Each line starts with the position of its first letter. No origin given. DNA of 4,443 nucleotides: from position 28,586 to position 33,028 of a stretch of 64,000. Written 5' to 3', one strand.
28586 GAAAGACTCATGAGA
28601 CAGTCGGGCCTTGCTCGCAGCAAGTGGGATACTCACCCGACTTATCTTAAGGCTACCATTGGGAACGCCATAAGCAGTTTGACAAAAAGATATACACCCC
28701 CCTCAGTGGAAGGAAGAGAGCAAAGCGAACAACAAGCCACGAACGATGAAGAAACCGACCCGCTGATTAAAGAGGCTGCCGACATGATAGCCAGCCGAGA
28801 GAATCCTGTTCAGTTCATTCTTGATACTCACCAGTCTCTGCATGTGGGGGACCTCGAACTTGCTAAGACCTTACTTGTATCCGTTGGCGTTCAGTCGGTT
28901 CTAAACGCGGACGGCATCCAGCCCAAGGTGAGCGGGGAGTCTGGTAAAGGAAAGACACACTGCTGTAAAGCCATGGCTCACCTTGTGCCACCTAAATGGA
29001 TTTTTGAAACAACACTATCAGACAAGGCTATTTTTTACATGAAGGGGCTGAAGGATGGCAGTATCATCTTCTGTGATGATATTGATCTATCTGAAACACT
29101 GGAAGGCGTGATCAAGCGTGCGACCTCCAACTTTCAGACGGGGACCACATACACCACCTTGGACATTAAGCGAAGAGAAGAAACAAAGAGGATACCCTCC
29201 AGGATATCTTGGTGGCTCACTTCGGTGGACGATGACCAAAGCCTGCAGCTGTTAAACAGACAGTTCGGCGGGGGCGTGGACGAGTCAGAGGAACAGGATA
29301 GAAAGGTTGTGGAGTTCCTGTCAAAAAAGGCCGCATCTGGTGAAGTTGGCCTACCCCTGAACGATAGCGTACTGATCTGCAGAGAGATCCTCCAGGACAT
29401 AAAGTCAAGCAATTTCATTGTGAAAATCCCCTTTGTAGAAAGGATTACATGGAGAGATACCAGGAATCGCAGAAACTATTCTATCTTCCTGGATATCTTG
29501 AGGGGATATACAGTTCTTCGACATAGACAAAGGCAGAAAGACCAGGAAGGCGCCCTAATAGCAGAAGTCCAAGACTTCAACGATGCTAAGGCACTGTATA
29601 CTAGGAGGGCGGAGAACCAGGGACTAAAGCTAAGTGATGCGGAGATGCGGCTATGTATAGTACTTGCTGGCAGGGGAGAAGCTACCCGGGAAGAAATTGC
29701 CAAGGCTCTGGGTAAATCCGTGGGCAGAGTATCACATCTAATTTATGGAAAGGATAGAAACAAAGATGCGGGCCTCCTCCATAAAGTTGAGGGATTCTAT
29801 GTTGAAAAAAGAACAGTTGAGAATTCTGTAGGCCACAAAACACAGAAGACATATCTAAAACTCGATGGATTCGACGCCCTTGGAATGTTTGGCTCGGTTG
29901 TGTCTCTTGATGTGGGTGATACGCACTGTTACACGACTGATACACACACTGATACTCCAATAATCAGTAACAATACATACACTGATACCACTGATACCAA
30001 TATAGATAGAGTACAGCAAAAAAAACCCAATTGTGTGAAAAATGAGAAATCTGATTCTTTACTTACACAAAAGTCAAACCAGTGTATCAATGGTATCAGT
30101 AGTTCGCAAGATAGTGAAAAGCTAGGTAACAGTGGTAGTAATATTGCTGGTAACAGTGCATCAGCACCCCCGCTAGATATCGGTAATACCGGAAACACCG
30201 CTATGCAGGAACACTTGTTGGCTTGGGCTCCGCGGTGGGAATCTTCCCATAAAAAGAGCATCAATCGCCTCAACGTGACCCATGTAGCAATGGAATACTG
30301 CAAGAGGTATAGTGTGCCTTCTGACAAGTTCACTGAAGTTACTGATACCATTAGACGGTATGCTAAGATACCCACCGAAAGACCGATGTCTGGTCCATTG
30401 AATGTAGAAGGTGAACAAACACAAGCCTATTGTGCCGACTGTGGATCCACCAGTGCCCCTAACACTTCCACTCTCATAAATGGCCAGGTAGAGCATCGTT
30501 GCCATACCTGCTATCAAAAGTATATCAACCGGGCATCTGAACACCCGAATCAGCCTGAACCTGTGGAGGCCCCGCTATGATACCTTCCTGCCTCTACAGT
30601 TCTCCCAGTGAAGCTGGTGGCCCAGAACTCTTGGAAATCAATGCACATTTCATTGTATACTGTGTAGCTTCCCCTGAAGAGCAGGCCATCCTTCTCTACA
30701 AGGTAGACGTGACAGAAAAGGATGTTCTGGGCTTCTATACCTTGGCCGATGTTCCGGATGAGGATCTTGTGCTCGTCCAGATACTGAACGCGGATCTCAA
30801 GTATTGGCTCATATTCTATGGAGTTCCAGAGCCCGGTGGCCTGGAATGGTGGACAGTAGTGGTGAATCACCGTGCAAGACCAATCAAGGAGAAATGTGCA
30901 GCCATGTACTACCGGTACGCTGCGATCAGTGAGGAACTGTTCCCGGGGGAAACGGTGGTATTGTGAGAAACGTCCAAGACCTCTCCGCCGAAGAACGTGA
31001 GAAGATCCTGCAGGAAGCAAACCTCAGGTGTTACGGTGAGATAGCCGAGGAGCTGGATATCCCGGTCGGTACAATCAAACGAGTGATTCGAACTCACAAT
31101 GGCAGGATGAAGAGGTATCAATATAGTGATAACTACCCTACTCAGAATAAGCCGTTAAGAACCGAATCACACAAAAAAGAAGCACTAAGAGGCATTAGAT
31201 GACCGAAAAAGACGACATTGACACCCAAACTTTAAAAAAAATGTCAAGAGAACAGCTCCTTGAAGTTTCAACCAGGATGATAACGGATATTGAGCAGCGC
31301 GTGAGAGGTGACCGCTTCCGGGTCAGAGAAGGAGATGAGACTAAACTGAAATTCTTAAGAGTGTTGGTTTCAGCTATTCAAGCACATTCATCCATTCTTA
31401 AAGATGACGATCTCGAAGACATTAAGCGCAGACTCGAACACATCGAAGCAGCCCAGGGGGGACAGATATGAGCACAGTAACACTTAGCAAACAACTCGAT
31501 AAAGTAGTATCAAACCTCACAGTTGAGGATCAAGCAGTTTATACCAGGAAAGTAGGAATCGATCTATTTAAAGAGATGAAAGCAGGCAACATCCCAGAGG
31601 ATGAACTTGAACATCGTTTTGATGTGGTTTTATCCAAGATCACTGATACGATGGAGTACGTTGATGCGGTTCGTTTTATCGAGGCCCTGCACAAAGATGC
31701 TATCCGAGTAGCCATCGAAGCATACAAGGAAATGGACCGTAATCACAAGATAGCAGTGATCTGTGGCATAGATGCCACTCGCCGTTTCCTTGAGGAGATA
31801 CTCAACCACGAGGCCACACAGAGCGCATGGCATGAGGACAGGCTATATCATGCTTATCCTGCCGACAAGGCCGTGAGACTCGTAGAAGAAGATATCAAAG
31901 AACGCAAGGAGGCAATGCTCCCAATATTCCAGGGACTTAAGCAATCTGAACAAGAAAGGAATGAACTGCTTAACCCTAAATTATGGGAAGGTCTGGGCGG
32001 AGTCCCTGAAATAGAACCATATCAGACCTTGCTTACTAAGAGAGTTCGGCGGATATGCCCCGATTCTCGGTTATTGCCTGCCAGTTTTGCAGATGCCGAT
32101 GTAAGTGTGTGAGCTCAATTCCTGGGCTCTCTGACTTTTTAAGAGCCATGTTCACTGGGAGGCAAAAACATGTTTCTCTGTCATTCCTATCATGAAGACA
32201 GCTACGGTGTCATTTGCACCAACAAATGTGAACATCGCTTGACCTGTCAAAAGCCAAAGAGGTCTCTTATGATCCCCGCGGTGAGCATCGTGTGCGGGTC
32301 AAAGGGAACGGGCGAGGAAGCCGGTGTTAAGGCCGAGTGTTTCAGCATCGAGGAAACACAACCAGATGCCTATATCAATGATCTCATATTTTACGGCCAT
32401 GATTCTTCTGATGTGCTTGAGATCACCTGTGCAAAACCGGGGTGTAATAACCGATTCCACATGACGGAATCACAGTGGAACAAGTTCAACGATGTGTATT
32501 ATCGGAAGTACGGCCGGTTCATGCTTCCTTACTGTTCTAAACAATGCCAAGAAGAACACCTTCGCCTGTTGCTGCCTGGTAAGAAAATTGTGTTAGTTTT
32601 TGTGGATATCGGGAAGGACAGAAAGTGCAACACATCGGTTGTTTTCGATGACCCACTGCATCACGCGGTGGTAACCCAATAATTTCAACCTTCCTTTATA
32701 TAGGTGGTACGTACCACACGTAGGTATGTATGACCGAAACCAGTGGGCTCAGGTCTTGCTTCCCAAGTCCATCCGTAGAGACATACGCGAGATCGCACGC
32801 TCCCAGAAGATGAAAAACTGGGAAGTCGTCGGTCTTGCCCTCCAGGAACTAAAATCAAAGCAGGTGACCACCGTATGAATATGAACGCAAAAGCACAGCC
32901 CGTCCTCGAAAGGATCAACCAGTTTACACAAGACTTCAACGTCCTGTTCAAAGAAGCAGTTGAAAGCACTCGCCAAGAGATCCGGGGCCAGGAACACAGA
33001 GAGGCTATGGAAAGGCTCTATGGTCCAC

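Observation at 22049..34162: ~12.1-kb integrated element in tRNA-Gly with a PrimPol-helicase and no recognisable virion genes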

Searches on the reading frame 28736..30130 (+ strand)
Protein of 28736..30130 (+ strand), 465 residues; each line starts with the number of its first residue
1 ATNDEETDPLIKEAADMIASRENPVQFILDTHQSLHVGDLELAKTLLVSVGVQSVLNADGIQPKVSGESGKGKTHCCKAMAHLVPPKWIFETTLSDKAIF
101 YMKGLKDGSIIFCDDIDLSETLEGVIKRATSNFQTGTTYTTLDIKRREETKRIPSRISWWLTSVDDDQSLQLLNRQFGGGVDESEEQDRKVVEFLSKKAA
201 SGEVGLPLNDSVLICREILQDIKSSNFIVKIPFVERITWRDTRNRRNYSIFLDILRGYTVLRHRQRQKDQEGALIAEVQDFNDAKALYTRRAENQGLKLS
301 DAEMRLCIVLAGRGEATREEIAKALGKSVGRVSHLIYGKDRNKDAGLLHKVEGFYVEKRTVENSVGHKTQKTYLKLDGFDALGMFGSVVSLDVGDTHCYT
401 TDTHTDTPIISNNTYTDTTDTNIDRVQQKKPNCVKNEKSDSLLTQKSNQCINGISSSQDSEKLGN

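Call 66: predict_structure(alignment_id=A4)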
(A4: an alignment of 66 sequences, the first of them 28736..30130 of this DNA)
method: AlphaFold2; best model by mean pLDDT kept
length: 465 residues; sequences in the alignment: 66
mean_pLDDT: 83.3   pTM: 0.79
mean pLDDT of the five models: 83.3, 83.1, 83.1, 82.3, 82.3
residues with pLDDT >= 90: 277; 70-90: 100; 50-70: 18; < 50: 70
segments of 3 or more residues with pLDDT < 50: 1-3, 400-411, 413-465
pLDDT, mean of each block of 10 residues (from residue 1): 69 98 98 95 97 97 88 95 97 90 95 89 94 95 93 97 77 84 91 94 93 98 98 94 85 98 98 98 93 75 89 93 92 87 80 92 89 91 71 62 44 42 38 42 37 39 42
secondary structure, 60 per line:
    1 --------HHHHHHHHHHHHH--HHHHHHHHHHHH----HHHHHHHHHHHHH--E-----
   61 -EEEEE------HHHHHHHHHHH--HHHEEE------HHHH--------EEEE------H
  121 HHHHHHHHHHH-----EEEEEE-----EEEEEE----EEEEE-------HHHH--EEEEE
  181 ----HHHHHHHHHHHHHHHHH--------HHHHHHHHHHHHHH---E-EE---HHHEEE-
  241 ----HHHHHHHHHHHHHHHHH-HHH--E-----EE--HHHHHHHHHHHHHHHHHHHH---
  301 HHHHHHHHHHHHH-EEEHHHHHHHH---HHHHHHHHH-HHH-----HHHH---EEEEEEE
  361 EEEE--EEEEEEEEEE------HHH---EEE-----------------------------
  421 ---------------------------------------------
elements in order: H9-21 H24-35 H40-52 E62-66 H73-83 E89-91 H98-101 E110-113 H120-131 E137-142 E148-153 E158-162 H170-173 E176-180 H185-201 H210-223 E237-239 H245-261 H278-297 H301-313 E315-317 H318-325 H329-337 H347-350 E354-364 E367-376 E389-391

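Call 72: fold_search(model_id=the predicted structure, library=pdb)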
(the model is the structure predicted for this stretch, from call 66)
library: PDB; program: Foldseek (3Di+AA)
matches with E <= 10: 1021; with E <= 0.001: 165
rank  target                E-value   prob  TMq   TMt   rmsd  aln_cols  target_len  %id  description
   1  8ouw_6                9.4e-09  1.00  0.43  0.30  11.2       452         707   13  Cryo-EM structure of CMG helicase bound to TIM-1/TIPN-1 and homodimeric DNSN-1 on fork DNA (Caenorhabditis elegans) (released 2023-08-16)
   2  9e2x_5                3.5e-08  1.00  0.46  0.35   9.6       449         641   14  Cryo-EM structure of yeast CMG helicase stalled at G4-containing DNA template, state 2 (released 2025-03-19)
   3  8x7u_B                5.0e-08  1.00  0.44  0.33   5.8       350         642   14  MCM in complex with dsDNA in presence of ATP. (released 2024-01-17)
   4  9e2z_7                5.6e-08  1.00  0.44  0.37   4.4       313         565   15  Cryo-EM structure of human CMG helicase stalled at G4-containing DNA template (released 2025-03-26)
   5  8x7u_C                5.6e-08  1.00  0.45  0.34   5.7       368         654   15  MCM in complex with dsDNA in presence of ATP. (released 2024-01-17)
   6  7pt6_6                7.7e-08  1.00  0.44  0.33   6.4       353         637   12  Structure of MCM2-7 DH complexed with Cdc7-Dbf4 in the presence of ATPgS, state III (released 2022-06-08)
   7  8w0f_6                1.3e-07  1.00  0.44  0.33   5.1       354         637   12  Cryo-EM structure of a human MCM2-7 double hexamer on dsDNA (released 2024-10-02)
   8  8q67_A                1.3e-07  1.00  0.42  0.35   5.7       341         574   14  Crystal structure of a homohexameric MCM from M. acidophilum (released 2025-03-12)
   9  8w0g_6                1.4e-07  1.00  0.43  0.35   6.2       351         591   12  Cryo-EM structure of a human MCM2-7 dimer (released 2024-10-02)
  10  6xty_6                2.0e-07  1.00  0.46  0.36   5.1       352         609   12  CryoEM structure of human CMG bound to AND-1 (CMGA) (released 2020-05-27)
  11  9caq_E                2.0e-07  1.00  0.44  0.33   5.5       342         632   13  Cryo-EM structure of a human MCM2-7 double hexamer formed from independently loaded MCM2-7 single hexamers (released 2024-10-02)
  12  8s94_A                2.0e-07  1.00  0.41  0.56   7.0       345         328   14  Structure of C-terminal domains of Walker B mutated MCM8/9 heterohexamer complex with ADP (released 2023-06-07)
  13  8b9d_4                2.1e-07  1.00  0.45  0.32  10.8       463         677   10  Human replisome bound by Pol Alpha (released 2023-08-09)
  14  8w0e_6                2.3e-07  1.00  0.44  0.35   5.9       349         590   13  Cryo-EM structure of a human MCM2-7 single hexamer on dsDNA (released 2024-10-02)
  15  6xtx_6                2.4e-07  1.00  0.45  0.32   5.1       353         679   13  CryoEM structure of human CMG bound to ATPgammaS and DNA (released 2020-05-27)
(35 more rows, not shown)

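Call 100: search_dna_similar(query=window:28736-30130:+, collection=plasmids, mode=protein, max_rows=15, max_evalue=0.001)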
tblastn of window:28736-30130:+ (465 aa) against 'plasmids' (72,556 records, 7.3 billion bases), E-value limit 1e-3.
Records with a match: 3; places in all: 3; records where one place covers at least 80% of the query: 0.
Best place of each record, by identity: <60% 3.
By first word of the organism name: Methanothermobacter 2; uncultured 1.
By predicted mobility (MOB-suite, as given by PLSDB): non-mobilizable 3.
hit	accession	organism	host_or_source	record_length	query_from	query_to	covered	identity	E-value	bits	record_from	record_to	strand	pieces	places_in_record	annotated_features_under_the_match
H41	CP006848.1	uncultured archaeon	-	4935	36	277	52%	25.6%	4e-6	57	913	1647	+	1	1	putative Rep protein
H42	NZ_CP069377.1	Methanothermobacter marburgensis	pure culture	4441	36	277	52%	25.6%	4e-6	57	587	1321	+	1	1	hypothetical protein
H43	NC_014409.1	Methanothermobacter marburgensis str. Marburg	-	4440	36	277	52%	25.6%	4e-6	57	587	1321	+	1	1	hypothetical protein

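Call 101: search_dna_similar(query=window:28736-30130:+, collection=phages, mode=protein, max_rows=15, max_evalue=0.001)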
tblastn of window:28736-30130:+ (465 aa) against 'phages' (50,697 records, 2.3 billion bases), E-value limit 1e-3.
No match.

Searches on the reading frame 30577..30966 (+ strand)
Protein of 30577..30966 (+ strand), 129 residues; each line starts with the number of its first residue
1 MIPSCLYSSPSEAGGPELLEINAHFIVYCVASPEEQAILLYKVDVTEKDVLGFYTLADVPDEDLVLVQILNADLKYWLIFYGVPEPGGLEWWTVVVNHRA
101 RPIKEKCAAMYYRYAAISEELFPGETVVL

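Call 10: search_protein_families(library=pfam, max_evalue=0.01, proteins=[window:30577-30966:+])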
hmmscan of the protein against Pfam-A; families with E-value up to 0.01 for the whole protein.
window:30577-30966:+ (129 aa): 0 families

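Call 14: search_protein_families(library=phrogs, max_evalue=0.01, proteins=[window:30577-30966:+])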
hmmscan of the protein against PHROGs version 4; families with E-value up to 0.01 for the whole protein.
window:30577-30966:+ (129 aa): 0 families

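Call 51: search_protein_families(library=ncbifam, max_evalue=0.01, proteins=[window:30577-30966:+])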
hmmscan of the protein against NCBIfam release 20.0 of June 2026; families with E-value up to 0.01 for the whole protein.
window:30577-30966:+ (129 aa): 0 families

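Call 59: search_protein_families(library=padloc, max_evalue=0.01, proteins=[window:30577-30966:+])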
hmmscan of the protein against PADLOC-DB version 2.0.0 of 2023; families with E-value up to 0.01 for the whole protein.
window:30577-30966:+ (129 aa): 0 families

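Call 97: search_solved_structures(query=window:30577-30966:+, max_evalue=10)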
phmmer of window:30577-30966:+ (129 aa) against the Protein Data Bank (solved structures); distinct sequences matched with E-value up to 10: 4.
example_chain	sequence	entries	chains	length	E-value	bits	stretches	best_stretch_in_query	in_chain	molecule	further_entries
9rgy_A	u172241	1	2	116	0.16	15.2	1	87-121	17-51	sc-apCC3-CW-0NTT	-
9rgv_A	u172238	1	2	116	0.58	13.3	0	87-121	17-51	sc-apCC3-CW1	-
9rgx_A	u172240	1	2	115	0.84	12.8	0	88-120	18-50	sc-apCC3-ACW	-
9rgw_A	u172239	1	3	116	1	12.5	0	87-125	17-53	sc-apCC3-CW2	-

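Call 112: find_related_loci(query=window:30577-30966:+, collection=viral_contigs, flank=8000)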
Query window:30577-30966:+ (129 aa) in viral_contigs; peptide patterns used: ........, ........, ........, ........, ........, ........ (x = any residue, [..] = any of these).
5 stretches matched a pattern, but none encodes a relative of the query by tblastn (E <= 1e-3).

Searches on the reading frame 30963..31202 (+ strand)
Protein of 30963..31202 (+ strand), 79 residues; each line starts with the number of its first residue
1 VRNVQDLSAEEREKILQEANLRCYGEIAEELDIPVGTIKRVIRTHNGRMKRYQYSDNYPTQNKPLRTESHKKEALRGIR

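Call 9: search_protein_families(library=pfam, max_evalue=0.01, proteins=[window:30963-31202:+])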
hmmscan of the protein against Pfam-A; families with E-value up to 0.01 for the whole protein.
window:30963-31202:+ (79 aa): 3 families
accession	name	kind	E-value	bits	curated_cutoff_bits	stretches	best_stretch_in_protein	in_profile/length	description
PF13936.12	HTH_38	-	0.0015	18.6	27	1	5-43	3-42/44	Helix-turn-helix domain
PF08281.18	Sigma70_r4_2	-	0.0047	17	25.7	1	24-40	29-45/54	Sigma-70, region 4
PF04545.22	Sigma70_r4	-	0.0082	16.1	24.1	0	24-43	23-42/50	Sigma-70, region 4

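Call 14: search_protein_families(library=phrogs, max_evalue=0.01, proteins=[window:30963-31202:+])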
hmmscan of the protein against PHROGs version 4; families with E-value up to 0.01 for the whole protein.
window:30963-31202:+ (79 aa): 2 families
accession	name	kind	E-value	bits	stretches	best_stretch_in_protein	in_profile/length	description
phrog_1190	-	transcription regulation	0.0033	18.2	1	6-52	111-158/167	RNA polymerase sigma factor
phrog_32138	-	DNA, RNA and nucleotide metabolism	0.0069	17.3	1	25-47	22-44/54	DNA binding protein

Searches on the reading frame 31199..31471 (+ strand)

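Call 9: search_protein_families(library=pfam, max_evalue=0.01, proteins=[window:31199-31471:+])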
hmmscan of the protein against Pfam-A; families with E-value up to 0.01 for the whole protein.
window:31199-31471:+ (90 aa): 1 family
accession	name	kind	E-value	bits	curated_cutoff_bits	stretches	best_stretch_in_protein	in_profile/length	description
PF24583.1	DUF7610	-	0.0076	16.9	27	0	44-85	30-71/79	Domain of unknown function (DUF7610)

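Call 14: search_protein_families(library=phrogs, max_evalue=0.01, proteins=[window:31199-31471:+])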
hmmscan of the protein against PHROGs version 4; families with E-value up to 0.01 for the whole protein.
window:31199-31471:+ (90 aa): 0 families

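Call 59: search_protein_families(library=padloc, max_evalue=0.01, proteins=[window:31199-31471:+])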
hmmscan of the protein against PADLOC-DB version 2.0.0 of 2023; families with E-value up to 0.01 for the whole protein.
window:31199-31471:+ (90 aa): 1 family
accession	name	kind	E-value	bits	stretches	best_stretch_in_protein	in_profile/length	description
PDLC04145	HEC-02A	-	0.0046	15.2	1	8-73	95-161/170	-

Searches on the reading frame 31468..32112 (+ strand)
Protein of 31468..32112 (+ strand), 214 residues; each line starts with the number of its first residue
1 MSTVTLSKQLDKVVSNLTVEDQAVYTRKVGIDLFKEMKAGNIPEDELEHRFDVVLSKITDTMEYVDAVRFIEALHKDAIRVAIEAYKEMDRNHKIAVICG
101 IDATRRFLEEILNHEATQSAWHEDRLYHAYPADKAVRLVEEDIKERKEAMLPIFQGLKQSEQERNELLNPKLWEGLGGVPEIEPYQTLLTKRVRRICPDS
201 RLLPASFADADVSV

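Call 9: search_protein_families(library=pfam, max_evalue=0.01, proteins=[window:31468-32112:+])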
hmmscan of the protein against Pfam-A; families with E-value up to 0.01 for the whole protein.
window:31468-32112:+ (214 aa): 0 families

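Call 15: search_protein_families(library=phrogs, max_evalue=0.01, proteins=[window:31468-32112:+])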
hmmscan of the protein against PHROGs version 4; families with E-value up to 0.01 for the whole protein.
window:31468-32112:+ (214 aa): 0 families

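Call 51: search_protein_families(library=ncbifam, max_evalue=0.01, proteins=[window:31468-32112:+])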
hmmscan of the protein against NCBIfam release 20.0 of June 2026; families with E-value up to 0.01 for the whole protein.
window:31468-32112:+ (214 aa): 0 families

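Call 59: search_protein_families(library=padloc, max_evalue=0.01, proteins=[window:31468-32112:+])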
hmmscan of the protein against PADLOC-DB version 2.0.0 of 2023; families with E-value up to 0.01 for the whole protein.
window:31468-32112:+ (214 aa): 0 families

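Call 96: search_solved_structures(query=window:31468-32112:+, max_evalue=10)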
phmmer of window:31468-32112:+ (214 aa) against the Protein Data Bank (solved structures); distinct sequences matched with E-value up to 10: 0.

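Call 111: find_related_loci(query=window:31468-32112:+, collection=viral_contigs, flank=8000)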
Query window:31468-32112:+ (214 aa) in viral_contigs; peptide patterns used: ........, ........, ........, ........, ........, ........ (x = any residue, [..] = any of these).
11 stretches matched a pattern, but none encodes a relative of the query by tblastn (E <= 1e-3).

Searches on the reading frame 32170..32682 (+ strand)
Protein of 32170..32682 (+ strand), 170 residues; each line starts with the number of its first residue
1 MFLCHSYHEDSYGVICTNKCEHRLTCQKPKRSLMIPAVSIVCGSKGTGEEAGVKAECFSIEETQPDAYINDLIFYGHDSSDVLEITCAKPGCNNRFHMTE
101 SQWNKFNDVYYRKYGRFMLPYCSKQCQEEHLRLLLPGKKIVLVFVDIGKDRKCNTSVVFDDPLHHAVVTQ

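Call 9: search_protein_families(library=pfam, max_evalue=0.01, proteins=[window:32170-32682:+])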
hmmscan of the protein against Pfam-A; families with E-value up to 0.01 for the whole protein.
window:32170-32682:+ (170 aa): 0 families

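Call 15: search_protein_families(library=phrogs, max_evalue=0.01, proteins=[window:32170-32682:+])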
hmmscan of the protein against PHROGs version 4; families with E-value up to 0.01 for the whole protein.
window:32170-32682:+ (170 aa): 0 families

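Call 51: search_protein_families(library=ncbifam, max_evalue=0.01, proteins=[window:32170-32682:+])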
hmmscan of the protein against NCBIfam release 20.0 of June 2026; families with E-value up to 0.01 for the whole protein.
window:32170-32682:+ (170 aa): 0 families

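Call 59: search_protein_families(library=padloc, max_evalue=0.01, proteins=[window:32170-32682:+])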
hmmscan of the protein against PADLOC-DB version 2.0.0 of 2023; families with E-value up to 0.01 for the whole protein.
window:32170-32682:+ (170 aa): 0 families

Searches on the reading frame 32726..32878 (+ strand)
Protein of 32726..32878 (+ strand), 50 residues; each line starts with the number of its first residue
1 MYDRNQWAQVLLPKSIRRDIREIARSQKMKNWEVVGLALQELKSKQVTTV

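Call 9: search_protein_families(library=pfam, max_evalue=0.01, proteins=[window:32726-32878:+])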
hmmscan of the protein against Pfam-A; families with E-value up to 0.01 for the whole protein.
window:32726-32878:+ (50 aa): 0 families

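Call 15: search_protein_families(library=phrogs, max_evalue=0.01, proteins=[window:32726-32878:+])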
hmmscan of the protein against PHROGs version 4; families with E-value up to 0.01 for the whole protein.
window:32726-32878:+ (50 aa): 0 families
